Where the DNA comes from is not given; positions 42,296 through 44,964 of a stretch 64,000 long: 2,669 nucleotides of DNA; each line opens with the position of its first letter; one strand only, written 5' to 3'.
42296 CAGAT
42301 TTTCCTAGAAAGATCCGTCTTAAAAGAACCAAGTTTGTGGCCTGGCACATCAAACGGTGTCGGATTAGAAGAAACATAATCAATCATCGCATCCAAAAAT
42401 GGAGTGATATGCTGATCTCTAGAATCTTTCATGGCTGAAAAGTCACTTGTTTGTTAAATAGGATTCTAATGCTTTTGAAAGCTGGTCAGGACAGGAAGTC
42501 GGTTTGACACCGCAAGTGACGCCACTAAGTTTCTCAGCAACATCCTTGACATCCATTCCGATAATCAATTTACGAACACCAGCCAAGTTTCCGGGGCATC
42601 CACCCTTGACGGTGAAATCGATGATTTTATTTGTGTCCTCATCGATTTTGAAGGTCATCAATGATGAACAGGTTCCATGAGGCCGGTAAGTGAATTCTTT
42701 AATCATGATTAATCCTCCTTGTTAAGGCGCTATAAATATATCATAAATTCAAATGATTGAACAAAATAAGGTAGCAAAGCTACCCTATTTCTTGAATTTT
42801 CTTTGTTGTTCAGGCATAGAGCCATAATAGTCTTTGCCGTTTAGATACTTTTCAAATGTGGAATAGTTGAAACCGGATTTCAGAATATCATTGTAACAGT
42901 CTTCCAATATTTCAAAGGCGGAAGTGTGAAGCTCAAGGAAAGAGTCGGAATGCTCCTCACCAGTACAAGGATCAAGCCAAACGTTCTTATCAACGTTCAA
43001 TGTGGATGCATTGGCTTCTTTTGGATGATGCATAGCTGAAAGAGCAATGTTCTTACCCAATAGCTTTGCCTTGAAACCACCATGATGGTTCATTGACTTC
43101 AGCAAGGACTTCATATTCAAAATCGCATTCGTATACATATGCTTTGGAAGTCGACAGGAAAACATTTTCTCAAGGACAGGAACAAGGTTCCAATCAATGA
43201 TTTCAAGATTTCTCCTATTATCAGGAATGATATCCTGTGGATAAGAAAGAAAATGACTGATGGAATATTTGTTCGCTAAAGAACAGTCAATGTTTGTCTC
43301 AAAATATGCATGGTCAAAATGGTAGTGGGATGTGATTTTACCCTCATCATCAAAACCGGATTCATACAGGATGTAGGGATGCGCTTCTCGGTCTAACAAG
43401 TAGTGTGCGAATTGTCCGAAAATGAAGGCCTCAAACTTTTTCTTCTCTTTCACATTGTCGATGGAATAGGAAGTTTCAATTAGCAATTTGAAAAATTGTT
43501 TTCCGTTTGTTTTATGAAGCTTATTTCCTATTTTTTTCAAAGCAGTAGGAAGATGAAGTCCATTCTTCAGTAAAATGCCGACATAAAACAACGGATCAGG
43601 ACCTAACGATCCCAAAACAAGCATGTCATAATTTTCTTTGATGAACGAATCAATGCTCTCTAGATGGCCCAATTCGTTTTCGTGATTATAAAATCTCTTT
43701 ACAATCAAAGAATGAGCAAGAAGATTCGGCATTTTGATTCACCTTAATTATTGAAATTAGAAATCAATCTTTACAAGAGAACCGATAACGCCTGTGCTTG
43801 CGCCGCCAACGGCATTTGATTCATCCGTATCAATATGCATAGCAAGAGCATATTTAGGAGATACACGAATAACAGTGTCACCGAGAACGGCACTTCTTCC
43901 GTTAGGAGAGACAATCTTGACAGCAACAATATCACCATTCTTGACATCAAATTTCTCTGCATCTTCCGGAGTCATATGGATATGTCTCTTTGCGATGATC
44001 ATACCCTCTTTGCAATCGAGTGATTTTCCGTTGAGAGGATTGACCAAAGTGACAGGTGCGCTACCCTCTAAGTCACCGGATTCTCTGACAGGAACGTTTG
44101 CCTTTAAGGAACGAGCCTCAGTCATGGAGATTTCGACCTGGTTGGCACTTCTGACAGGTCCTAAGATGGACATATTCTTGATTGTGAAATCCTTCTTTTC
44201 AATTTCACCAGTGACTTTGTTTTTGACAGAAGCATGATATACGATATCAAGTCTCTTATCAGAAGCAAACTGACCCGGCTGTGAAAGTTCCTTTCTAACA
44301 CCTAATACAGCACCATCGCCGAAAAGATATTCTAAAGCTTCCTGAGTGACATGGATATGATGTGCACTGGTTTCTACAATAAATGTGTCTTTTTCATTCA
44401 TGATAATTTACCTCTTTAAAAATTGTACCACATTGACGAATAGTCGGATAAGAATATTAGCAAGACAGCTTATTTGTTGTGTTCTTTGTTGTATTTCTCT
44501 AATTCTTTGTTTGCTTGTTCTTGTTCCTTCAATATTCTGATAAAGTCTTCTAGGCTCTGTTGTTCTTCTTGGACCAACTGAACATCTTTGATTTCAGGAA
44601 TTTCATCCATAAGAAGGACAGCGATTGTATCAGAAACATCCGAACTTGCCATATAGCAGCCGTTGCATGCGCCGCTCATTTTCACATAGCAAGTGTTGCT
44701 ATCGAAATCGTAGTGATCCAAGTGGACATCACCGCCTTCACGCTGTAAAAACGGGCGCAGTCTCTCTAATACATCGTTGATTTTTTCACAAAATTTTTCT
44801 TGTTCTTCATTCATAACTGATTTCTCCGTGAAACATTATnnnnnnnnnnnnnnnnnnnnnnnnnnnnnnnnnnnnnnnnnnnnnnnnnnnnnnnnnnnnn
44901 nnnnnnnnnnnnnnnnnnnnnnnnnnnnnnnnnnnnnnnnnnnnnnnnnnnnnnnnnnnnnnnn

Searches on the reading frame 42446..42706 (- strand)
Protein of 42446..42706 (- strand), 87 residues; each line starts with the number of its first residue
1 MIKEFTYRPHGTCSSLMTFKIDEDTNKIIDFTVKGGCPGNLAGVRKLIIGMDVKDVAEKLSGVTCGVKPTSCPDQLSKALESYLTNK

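Call 40: search_protein_families(library=pfam, proteins=[window:42446-42706:-], max_evalue=0.1)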
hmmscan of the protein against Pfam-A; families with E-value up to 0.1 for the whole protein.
window:42446-42706:- (87 aa): 1 family
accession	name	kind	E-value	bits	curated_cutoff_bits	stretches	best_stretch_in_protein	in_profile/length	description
PF12637.14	TSCPD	-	1.3e-24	86.8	22.8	1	6-84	2-88/88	TSCPD domain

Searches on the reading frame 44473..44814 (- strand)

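Call 40: search_protein_families(library=pfam, proteins=[window:44473-44814:-], max_evalue=0.1)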
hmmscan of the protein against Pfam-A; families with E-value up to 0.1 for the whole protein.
window:44473-44814:- (114 aa): 3 families
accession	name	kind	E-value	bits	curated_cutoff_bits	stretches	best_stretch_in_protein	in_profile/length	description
PF01106.22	NifU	-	1.1e-17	64.3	27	1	12-79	1-67/67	NifU-like domain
PF01697.33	Glyco_transf_92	-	0.025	14.6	23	1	27-109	57-141/249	Glycosyltransferase family 92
PF09455.15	Csx1_HEPN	-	0.039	14.8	23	1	66-103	5-43/71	CRISPR system endoribonuclease Csx1, HEPN domain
